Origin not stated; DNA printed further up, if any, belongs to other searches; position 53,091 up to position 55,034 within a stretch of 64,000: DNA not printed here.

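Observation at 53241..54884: Signal-peptide-bearing protein with an internally duplicated DXD glycosyltransferase domain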

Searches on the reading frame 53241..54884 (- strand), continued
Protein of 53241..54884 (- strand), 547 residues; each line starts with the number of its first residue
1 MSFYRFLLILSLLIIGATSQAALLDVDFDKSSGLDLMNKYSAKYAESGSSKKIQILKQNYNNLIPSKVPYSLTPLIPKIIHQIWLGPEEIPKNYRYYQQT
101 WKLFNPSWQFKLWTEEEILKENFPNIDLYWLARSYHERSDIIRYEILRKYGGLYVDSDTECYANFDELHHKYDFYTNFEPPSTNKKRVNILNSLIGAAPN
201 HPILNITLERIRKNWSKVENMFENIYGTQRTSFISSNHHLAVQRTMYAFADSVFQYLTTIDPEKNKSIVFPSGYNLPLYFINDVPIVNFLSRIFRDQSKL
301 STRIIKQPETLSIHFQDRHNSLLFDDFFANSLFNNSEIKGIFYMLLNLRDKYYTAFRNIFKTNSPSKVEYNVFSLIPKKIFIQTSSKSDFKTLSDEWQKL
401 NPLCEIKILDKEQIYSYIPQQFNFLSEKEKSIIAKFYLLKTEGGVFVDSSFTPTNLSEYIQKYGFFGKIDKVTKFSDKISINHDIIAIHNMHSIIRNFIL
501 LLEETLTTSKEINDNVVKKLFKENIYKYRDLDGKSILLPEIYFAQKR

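Call 9: find_encoding_contigs(protein=P0001, flank=10000, max_places=3)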
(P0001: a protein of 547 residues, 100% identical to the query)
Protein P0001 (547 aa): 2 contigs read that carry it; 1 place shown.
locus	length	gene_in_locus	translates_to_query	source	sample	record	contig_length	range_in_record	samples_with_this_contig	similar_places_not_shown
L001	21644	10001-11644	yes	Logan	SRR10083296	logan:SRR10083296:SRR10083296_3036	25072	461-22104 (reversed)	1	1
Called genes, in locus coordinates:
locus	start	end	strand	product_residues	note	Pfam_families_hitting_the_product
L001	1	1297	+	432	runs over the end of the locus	PF00675:Peptidase_M16, PF05193:Peptidase_M16_C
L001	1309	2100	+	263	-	PF03372:Exo_endo_phos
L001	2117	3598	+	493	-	PF02789:Peptidase_M17_N, PF00883:Peptidase_M17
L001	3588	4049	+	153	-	PF04364:DNA_pol3_chi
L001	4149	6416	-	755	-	PF00512:HisKA, PF02518:HATPase_c, PF00072:Response_reg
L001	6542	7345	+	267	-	PF01571:GCV_T (weak)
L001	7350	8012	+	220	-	PF13174:TPR_6 (faint)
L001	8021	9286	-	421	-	PF22612:GH113 (weak), PF13547:GTA_TIM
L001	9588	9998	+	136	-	PF01192:RNA_pol_Rpb6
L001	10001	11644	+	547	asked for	PF05704:Caps_synth, PF04488:Gly_transf_sug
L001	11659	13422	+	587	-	PF00664:ABC_membrane, PF00005:ABC_tran, PF02463:SMC_N, PF13401:AAA_22 (faint)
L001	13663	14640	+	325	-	PF07167:PhaC_N (weak), PF00561:Abhydrolase_1, PF12146:Hydrolase_4 (faint)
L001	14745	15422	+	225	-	PF13505:OMP_b-brl, PF01389:OmpA_membrane (weak)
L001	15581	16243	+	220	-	PF13505:OMP_b-brl, PF13568:OMP_b-brl_2 (weak)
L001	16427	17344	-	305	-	PF01745:IPT, PF01715:IPPT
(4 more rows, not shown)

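Call 10: find_encoding_contigs(protein=P0019, flank=10000, max_places=3)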
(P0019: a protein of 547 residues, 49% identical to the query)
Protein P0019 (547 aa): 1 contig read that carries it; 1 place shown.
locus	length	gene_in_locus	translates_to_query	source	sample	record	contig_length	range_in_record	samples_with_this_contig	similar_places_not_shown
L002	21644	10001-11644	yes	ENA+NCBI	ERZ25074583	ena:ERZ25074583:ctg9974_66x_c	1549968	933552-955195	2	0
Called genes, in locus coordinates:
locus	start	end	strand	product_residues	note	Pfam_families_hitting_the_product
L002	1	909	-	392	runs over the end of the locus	PF00346:Complex1_49kDa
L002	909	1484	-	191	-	PF00329:Complex1_30kDa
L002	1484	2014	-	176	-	PF01058:Oxidored_q6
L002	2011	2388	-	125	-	PF00507:Oxidored_q4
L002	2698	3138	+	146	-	PF00581:Rhodanese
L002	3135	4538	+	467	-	PF11638:DnaA_N, PF01695:IstB_IS21 (weak), PF00308:Bac_DnaA, PF00004:AAA, PF13173:AAA_14 (faint), PF08299:Bac_DnaA_C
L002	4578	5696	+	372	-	PF00712:DNA_pol3_beta, PF02767:DNA_pol3_beta_2, PF02768:DNA_pol3_beta_3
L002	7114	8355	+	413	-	PF00375:SDF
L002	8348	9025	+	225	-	-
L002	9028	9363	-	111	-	PF00893:Multi_Drug_Res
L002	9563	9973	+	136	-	PF01192:RNA_pol_Rpb6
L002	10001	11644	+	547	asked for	PF05704:Caps_synth, PF04488:Gly_transf_sug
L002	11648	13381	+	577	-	PF00664:ABC_membrane, PF00005:ABC_tran, PF02463:SMC_N (weak)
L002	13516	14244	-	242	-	-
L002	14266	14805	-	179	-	-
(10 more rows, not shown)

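Call 16: find_encoding_contigs(protein=P0054, flank=8000, max_places=1)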
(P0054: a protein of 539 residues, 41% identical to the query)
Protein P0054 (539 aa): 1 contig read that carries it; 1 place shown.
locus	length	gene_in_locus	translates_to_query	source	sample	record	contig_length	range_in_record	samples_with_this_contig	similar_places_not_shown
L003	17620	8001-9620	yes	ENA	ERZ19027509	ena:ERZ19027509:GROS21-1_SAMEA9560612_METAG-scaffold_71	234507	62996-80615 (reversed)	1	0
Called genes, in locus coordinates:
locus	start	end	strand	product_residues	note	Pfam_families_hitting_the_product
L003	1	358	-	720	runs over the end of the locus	PF04453:LptD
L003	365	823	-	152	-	PF04355:BamE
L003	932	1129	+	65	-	PF01783:Ribosomal_L32p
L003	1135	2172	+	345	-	PF02504:FA_synthesis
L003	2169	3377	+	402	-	PF00149:Metallophos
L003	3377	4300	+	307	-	PF13489:Methyltransf_23 (weak)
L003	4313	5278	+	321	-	-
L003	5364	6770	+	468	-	PF00884:Sulfatase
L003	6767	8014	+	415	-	PF01697:Glyco_transf_92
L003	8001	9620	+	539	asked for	PF05704:Caps_synth, PF12919:TcdA_TcdB (faint), PF04488:Gly_transf_sug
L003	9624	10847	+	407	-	PF13524:Glyco_trans_1_2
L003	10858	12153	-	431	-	-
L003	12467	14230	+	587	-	PF02518:HATPase_c, PF13589:HATPase_c_3, PF01119:DNA_mis_repair, PF08676:MutL_C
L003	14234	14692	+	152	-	PF03652:RuvX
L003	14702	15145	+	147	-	-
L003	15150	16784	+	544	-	PF00012:HSP70, PF06723:MreB_Mbl, PF00012:HSP70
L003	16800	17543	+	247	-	PF02348:CTP_transf_3, PF12804:NTP_transf_3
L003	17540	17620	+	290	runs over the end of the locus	PF12849:PBP_like_2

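Call 17: find_encoding_contigs(protein=P0036, flank=8000, max_places=1)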
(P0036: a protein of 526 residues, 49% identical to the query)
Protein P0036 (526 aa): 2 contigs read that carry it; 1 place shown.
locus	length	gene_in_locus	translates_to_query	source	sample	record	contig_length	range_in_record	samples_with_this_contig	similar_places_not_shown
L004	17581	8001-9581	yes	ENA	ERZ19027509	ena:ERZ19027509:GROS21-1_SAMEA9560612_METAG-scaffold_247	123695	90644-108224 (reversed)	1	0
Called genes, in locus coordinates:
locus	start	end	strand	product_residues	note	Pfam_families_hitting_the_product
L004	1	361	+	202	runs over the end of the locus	PF02224:Cytidylate_kin, PF13189:Cytidylate_kin2, PF13238:AAA_18 (weak), PF13207:AAA_17 (weak)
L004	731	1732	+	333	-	PF01018:GTP1_OBG, PF01926:MMR_HSR1, PF02421:FeoB_N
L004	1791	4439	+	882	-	-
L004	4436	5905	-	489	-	-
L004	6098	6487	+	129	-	-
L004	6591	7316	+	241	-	PF00106:adh_short, PF01370:Epimerase (faint), PF08659:KR, PF13460:NAD_binding_10, PF13561:adh_short_C2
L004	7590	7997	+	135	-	PF01192:RNA_pol_Rpb6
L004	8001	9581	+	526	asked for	PF05704:Caps_synth, PF12919:TcdA_TcdB (faint), PF04488:Gly_transf_sug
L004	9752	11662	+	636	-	PF00012:HSP70, PF06723:MreB_Mbl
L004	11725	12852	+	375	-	PF00226:DnaJ, PF01556:DnaJ_C, PF00684:DnaJ_CXXCXGXG, PF27439:DnaJ_C_2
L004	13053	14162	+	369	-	PF03702:AnmK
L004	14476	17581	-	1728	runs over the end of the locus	-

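Call 18: find_encoding_contigs(protein=P0032, flank=8000, max_places=1)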
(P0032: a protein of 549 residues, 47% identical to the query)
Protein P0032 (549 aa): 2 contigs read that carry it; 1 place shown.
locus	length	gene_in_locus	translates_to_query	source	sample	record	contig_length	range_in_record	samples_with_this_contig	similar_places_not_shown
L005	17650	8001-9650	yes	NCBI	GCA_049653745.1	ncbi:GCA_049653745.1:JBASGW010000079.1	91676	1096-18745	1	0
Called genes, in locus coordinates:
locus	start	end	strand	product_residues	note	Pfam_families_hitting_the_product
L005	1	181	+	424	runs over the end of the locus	?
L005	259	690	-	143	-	PF00383:dCMP_cyt_deam_1, PF14437:MafB19-deam, PF14439:Bd3614-deam (weak)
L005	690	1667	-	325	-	PF01545:Cation_efflux, PF16916:ZT_dimer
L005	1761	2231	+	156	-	PF13441:Gly-zipper_YMGG, PF05433:Rick_17kDa_Anti, PF13488:Gly-zipper_Omp (weak), PF16998:17kDa_Anti_2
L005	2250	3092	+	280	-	PF00106:adh_short, PF13561:adh_short_C2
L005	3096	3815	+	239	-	PF00588:SpoU_methylase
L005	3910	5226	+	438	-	-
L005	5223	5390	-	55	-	-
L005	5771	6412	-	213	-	PF12796:Ank_2, PF13637:Ank_4 (faint), PF12796:Ank_2, PF13857:Ank_5, PF00023:Ank (weak), PF13606:Ank_3 (weak)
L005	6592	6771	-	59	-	-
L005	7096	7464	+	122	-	PF02152:FolB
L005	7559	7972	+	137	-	PF01192:RNA_pol_Rpb6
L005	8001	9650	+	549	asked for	PF05704:Caps_synth, PF04488:Gly_transf_sug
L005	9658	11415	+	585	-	PF00664:ABC_membrane, PF00005:ABC_tran, PF02463:SMC_N (weak)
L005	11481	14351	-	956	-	PF00005:ABC_tran (faint), PF02463:SMC_N (faint), PF13191:AAA_16 (faint), PF13555:AAA_29 (faint), PF20703:nSTAND1 (faint), PF17760:UvrA_inter, PF17755:UvrA_DNA-bind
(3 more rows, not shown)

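Call 19: find_related_loci(query=A1, collection=genome_contigs, flank=6000)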
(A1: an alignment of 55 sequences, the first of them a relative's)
Query A1 (547 aa) in genome_contigs; peptide patterns used: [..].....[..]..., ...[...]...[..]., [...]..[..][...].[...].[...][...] (x = any residue, [..] = any of these).
600 stretches matched a pattern (row limit reached: there are more); 542 encode a relative of the query (tblastn E <= 1e-3); the best 80 are kept; 77 distinct loci.
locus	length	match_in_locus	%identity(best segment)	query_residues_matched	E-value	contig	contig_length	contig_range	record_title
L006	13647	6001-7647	47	1-547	8e-165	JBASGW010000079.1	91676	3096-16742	MAG: Rickettsiales bacterium isolate MFD12111_ilm_asm_bin4 k127_22645, whole genome shotgun sequence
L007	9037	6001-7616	53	4-543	4e-135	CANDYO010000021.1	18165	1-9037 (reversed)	MAG: Rickettsiales bacterium isolate NGIII-112018-120 genome assembly, contig: NGIII-112018-C4154, whole genome shotgun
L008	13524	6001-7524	41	23-547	3e-114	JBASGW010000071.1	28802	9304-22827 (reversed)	MAG: Rickettsiales bacterium isolate MFD12111_ilm_asm_bin4 k127_99985, whole genome shotgun sequence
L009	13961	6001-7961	36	8-543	3e-58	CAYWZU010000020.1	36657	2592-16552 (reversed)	MAG TPA_asm: uncultured bacterium isolate SRP262948_co1_5 genome assembly, contig: NODE_1030_length_36657_cov_7.872493,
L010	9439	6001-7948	35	8-315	3e-55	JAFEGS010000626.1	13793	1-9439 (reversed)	MAG: Verrucomicrobia bacterium isolate SZAS-6 LIN-709__626__length-13793, whole genome shotgun sequence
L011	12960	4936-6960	37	7-504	3e-54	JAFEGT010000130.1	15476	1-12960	MAG: Verrucomicrobia bacterium isolate SZAS-7 VERR-AMP-4__130__length-15476, whole genome shotgun sequence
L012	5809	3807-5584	34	5-543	7e-53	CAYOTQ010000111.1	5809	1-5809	MAG TPA_asm: uncultured bacterium isolate SRP287453_co1_284 genome assembly, contig: NODE_27103_length_5809_cov_3.980014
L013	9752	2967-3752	38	5-543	9e-53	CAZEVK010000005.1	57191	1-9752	MAG TPA_asm: uncultured Rickettsia sp. isolate SRP286056_co2_91 genome assembly, contig: NODE_574_length_57191_cov_5.871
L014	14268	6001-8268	34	5-515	3e-52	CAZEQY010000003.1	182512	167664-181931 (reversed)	MAG TPA_asm: uncultured bacterium isolate SRP262948_co1_152 genome assembly, contig: NODE_71_length_182512_cov_104.72477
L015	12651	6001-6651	41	70-295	1e-51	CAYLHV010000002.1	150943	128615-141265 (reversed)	MAG TPA_asm: uncultured Rickettsiales bacterium isolate SRP329715_co2_194 genome assembly, contig: NODE_201_length_15094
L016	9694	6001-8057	32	1-543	3e-48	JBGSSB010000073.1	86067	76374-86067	MAG: Chlamydiales bacterium isolate JTS-AC372 k141_388547, whole genome shotgun sequence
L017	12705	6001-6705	35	1-524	8e-42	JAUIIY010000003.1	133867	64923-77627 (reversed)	MAG: Alphaproteobacteria bacterium isolate Co_bin.286 NODE_1361_length_133867_cov_1.531509, whole genome shotgun sequenc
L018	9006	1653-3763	33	7-543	4e-42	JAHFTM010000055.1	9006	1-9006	MAG: Chlamydiia bacterium isolate nzgw620 NODE_6038_length_9007_cov_2.575512, whole genome shotgun sequence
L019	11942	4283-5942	34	7-278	2e-41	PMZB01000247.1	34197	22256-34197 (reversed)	MAG: Chlamydiia bacterium isolate fen_1388 73.20110800_E3D.110_contig_35060, whole genome shotgun sequence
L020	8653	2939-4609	34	17-498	1e-39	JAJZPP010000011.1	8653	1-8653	MAG: bacterium isolate SKS1.bin127 NODE_14347_length_8653_cov_1.058879, whole genome shotgun sequence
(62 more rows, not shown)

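Call 22: predict_structure(alignment_id=A1)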
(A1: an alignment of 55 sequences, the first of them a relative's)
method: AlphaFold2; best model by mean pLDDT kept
length: 547 residues; sequences in the alignment: 55
mean_pLDDT: 93.6   pTM: 0.88
mean pLDDT of the five models: 93.6, 93.5, 89.7, 89.6, 88.3
residues with pLDDT >= 90: 467; 70-90: 69; 50-70: 9; < 50: 2
segments of 3 or more residues with pLDDT < 50: none
pLDDT, mean of each block of 10 residues (from residue 1): 83 63 90 95 93 98 95 98 96 96 97 98 98 97 99 98 96 98 94 98 98 97 90 91 97 97 94 96 85 82 93 86 91 94 96 96 94 96 81 92 94 94 92 96 96 96 97 93 96 97 92 92 97 96 95
secondary structure, 60 per line:
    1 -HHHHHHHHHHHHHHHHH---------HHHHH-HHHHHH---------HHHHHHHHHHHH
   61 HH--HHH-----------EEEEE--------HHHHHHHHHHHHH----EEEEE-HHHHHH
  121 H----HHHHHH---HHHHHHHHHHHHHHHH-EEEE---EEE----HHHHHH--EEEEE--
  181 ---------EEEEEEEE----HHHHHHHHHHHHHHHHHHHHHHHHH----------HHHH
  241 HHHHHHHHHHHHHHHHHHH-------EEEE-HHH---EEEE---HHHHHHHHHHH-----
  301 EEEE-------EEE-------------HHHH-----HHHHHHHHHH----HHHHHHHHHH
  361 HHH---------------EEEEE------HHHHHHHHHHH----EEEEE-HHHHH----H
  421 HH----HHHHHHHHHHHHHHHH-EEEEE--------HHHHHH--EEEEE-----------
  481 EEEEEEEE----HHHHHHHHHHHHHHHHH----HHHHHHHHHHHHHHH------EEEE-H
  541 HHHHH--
elements in order: H2-18 H28-32 H34-39 H49-62 E79-83 H92-104 E109-113 H115-121 H126-131 H135-150 E152-155 E159-161 H166-171 E174-178 E190-197 H202-226 H237-259 E267-270 E278-281 H285-295 E301-304 E312-314 H328-331 H337-346 H351-363 E379-383 H390-400 E405-409 H411-415 H427-442 E444-448 H457-462 E465-469 E481-488 H493-509 H514-528 E535-538 H540-545

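Call 26: fold_search(model_id=the predicted structure, library=pdb)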
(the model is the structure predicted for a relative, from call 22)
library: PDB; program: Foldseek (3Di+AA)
matches with E <= 10: 850; with E <= 0.001: 119
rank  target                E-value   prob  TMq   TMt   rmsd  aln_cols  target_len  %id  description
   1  8ovt_C                1.3e-10  1.00  0.27  0.49   7.1       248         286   21  Crystal structure of the ligand-free YeGT glycosyltransferase (released 2024-05-15)
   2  8ovt_B                3.7e-10  1.00  0.27  0.50   6.4       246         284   22  Crystal structure of the ligand-free YeGT glycosyltransferase (released 2024-05-15)
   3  8ovt_A                6.0e-10  1.00  0.27  0.49   6.1       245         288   22  Crystal structure of the ligand-free YeGT glycosyltransferase (released 2024-05-15)
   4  8ovs_AAA              8.6e-10  1.00  0.26  0.48   7.5       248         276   20  Crystal structure of YeGT glycosyltransferase with bound UDP (released 2024-05-22)
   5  4mix_B                9.7e-10  1.00  0.27  0.52  10.6       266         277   19  PaToxG Glycosyltransferase (released 2013-10-16)
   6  8ovs_BBB              1.3e-09  1.00  0.25  0.48   7.9       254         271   21  Crystal structure of YeGT glycosyltransferase with bound UDP (released 2024-05-22)
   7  4mix_A                2.1e-09  1.00  0.27  0.52  11.2       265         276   20  PaToxG Glycosyltransferase (released 2013-10-16)
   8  8x4j                  1.4e-08  1.00  0.25  0.31  20.7       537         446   12  Crystal structure of the glycosyltransferase domain of Legionella SetA (unbound) (released 2025-02-19)
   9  9n3s_B                1.5e-08  1.00  0.27  0.40  11.7       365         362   14  Crystal structure of the fungal mannosyltransferase Och1 reveals active site primed for N-glycan binding (released 2025-08-13)
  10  8x4m                  1.5e-08  1.00  0.25  0.30   7.9       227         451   19  Crystal structure of the glycosyltransferase domain of Legionella SetA in complex with UPD (released 2025-02-19)
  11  9n3s_A                5.1e-08  1.00  0.29  0.42  10.6       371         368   16  Crystal structure of the fungal mannosyltransferase Och1 reveals active site primed for N-glycan binding (released 2025-08-13)
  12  8x4k                  5.8e-08  1.00  0.27  0.32  18.6       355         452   18  Crystal structure of the glycosyltransferase domain of Legionella SetA in complex with UPDGlc (released 2025-02-19)
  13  9mx1_A                4.2e-07  1.00  0.27  0.07  20.2       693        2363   10  Clostridioides difficile Toxin A with mCDIFA-248-25 Fab (released 2025-07-09)
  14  6fxm_A                2.6e-06  1.00  0.23  0.19  20.0       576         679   10  Crystal Structure of full-length Human Lysyl Hydroxylase LH3 - Cocrystal with Mn2+ (released 2018-08-22)
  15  8x2i                  3.7e-06  1.00  0.25  0.07  22.2       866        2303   12  Cryo-EM structure of the TcsL at pH 5.0 in its open conformation (released 2023-12-13)
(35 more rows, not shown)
